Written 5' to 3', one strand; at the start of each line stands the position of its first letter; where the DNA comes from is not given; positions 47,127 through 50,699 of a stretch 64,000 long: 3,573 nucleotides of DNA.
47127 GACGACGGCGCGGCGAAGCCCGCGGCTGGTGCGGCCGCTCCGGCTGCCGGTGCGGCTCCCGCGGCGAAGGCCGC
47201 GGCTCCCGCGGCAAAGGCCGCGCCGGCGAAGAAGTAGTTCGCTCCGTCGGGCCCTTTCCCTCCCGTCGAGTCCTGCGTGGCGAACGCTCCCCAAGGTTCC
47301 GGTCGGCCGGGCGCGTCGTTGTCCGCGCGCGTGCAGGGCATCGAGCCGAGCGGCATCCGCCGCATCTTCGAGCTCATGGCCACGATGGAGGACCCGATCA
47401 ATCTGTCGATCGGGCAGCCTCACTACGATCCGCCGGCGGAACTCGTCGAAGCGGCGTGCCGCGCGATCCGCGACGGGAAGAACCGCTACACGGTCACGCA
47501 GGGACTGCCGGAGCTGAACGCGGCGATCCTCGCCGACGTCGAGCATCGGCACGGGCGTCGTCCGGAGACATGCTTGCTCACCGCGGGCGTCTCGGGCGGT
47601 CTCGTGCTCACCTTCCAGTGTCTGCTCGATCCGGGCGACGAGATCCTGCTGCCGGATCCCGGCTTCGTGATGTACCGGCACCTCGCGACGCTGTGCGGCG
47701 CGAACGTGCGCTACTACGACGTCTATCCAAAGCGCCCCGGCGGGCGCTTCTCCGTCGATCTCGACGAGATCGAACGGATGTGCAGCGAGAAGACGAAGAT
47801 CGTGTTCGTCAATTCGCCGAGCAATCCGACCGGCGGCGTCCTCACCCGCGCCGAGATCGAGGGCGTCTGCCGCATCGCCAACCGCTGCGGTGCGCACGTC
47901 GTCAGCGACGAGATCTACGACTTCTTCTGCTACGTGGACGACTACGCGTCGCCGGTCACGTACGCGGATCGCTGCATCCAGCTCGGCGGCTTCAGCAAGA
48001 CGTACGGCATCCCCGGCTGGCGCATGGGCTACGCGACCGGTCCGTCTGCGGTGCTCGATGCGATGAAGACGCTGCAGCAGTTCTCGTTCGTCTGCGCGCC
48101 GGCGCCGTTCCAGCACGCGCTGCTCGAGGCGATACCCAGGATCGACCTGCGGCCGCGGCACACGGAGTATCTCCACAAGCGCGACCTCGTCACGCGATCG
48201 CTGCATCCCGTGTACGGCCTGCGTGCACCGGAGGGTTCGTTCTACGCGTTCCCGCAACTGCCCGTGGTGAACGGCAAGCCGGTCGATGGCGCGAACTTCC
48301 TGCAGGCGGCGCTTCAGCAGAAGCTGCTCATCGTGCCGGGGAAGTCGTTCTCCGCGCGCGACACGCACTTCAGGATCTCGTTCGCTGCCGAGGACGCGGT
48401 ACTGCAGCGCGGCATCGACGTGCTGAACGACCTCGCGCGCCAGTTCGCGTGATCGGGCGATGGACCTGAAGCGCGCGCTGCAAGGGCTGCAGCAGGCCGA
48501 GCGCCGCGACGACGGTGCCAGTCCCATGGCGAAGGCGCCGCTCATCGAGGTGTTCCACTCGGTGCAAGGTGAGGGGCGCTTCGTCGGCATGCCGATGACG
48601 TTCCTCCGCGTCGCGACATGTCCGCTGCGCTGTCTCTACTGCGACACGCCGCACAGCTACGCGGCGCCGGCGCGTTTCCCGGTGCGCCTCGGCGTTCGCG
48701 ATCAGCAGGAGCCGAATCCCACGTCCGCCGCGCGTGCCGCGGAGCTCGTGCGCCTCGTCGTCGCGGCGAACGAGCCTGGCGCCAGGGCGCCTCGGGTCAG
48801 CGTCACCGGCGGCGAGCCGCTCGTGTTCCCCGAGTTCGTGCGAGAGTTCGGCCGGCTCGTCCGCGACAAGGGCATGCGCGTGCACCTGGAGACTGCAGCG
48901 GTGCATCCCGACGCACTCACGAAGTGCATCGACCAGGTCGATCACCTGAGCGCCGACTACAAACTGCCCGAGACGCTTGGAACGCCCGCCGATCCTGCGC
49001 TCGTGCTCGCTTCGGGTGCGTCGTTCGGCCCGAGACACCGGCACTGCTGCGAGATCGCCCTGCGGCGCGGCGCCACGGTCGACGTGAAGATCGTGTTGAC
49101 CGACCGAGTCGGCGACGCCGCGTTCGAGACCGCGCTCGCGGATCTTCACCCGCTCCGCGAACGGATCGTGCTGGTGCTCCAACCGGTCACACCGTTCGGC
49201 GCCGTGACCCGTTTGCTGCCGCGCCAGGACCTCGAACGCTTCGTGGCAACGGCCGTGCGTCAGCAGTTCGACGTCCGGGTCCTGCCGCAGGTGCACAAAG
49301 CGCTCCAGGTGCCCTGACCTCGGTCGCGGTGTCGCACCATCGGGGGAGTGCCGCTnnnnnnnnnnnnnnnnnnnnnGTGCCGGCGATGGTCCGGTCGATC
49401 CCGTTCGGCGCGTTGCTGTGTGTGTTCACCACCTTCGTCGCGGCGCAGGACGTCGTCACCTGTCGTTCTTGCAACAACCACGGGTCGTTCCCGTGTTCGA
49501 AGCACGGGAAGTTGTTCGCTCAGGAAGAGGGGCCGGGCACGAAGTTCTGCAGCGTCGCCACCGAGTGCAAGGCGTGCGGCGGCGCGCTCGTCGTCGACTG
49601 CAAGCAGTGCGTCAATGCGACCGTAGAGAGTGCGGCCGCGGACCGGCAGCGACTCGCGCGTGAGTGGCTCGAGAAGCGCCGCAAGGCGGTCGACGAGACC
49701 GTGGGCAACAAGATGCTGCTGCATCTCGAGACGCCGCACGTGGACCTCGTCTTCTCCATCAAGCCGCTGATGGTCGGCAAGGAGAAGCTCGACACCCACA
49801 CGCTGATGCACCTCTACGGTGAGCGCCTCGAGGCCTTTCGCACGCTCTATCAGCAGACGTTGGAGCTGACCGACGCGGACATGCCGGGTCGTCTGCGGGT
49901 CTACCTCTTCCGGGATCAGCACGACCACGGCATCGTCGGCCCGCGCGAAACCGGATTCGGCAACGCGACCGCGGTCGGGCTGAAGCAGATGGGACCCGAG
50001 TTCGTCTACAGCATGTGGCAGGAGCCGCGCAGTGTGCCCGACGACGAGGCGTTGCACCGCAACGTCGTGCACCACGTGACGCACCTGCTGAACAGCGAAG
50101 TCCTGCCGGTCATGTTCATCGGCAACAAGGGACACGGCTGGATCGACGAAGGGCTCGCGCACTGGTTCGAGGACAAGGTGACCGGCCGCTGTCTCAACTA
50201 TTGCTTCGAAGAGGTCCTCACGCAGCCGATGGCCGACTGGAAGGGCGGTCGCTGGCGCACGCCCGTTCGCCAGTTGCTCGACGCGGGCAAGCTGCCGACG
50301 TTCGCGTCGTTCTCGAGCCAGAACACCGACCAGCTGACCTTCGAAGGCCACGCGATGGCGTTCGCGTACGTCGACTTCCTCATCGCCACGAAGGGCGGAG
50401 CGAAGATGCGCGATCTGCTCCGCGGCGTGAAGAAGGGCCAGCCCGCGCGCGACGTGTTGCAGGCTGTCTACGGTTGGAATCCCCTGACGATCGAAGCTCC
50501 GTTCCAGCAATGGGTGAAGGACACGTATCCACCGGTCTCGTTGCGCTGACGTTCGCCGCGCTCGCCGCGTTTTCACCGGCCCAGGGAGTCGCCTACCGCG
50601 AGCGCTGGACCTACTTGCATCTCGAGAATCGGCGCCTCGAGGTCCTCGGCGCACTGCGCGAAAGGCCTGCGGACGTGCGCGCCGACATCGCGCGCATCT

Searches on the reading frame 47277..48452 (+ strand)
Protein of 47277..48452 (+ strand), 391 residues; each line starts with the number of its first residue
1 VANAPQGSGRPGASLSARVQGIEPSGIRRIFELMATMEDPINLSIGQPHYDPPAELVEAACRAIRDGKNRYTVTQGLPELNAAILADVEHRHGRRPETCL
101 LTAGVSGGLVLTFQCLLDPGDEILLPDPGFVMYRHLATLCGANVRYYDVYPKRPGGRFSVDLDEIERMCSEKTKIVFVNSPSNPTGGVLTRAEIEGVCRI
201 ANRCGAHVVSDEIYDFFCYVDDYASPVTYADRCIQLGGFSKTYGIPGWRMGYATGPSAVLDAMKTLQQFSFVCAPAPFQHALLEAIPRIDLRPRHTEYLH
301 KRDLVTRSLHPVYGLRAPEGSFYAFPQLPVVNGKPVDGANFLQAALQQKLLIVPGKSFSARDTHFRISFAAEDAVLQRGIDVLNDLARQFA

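Call 12: search_protein_families(library=pfam, proteins=[window:47277-48452:+], max_evalue=0.001)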
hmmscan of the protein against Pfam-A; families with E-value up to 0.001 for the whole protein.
window:47277-48452:+ (391 aa): 3 families
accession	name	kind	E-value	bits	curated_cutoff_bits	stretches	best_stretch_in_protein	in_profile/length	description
PF00155.27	Aminotran_1_2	-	3.4e-58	198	19.7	1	39-381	2-359/361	Aminotransferase class I and II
PF01053.26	Cys_Met_Meta_PP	-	1.1e-05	24.7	27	1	98-212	69-174/381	Cys/Met metabolism PLP-dependent enzyme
PF00266.25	Aminotran_5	-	0.00027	20.5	21.5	1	100-211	65-175/371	Aminotransferase class-V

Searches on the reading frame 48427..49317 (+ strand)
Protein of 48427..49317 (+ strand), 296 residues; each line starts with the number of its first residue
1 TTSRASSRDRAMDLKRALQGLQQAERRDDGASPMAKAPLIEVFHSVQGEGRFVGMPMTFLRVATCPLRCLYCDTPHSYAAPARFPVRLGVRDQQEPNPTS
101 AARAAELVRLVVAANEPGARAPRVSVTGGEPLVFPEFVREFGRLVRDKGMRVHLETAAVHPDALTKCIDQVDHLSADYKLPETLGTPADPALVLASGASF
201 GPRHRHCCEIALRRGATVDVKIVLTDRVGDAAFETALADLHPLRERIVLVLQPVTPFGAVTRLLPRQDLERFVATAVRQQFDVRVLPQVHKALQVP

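Call 12: search_protein_families(library=pfam, proteins=[window:48427-49317:+], max_evalue=0.001)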
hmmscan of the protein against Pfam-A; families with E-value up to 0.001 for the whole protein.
window:48427-49317:+ (296 aa): 1 family
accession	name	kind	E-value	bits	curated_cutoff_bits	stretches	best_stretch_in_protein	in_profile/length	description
PF04055.27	Radical_SAM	-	1e-10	42.5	29.5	1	64-168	6-91/166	Radical SAM superfamily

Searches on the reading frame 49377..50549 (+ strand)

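Call 37: search_protein_families(library=pfam, proteins=[window:49377-50549:+], max_evalue=0.001)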
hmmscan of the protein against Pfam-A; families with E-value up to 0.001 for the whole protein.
window:49377-50549:+ (390 aa): 1 family
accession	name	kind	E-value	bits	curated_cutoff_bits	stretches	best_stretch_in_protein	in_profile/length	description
PF13485.12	Peptidase_MA_2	-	9.3e-08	32.5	32.4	1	314-381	134-200/201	Peptidase MA superfamily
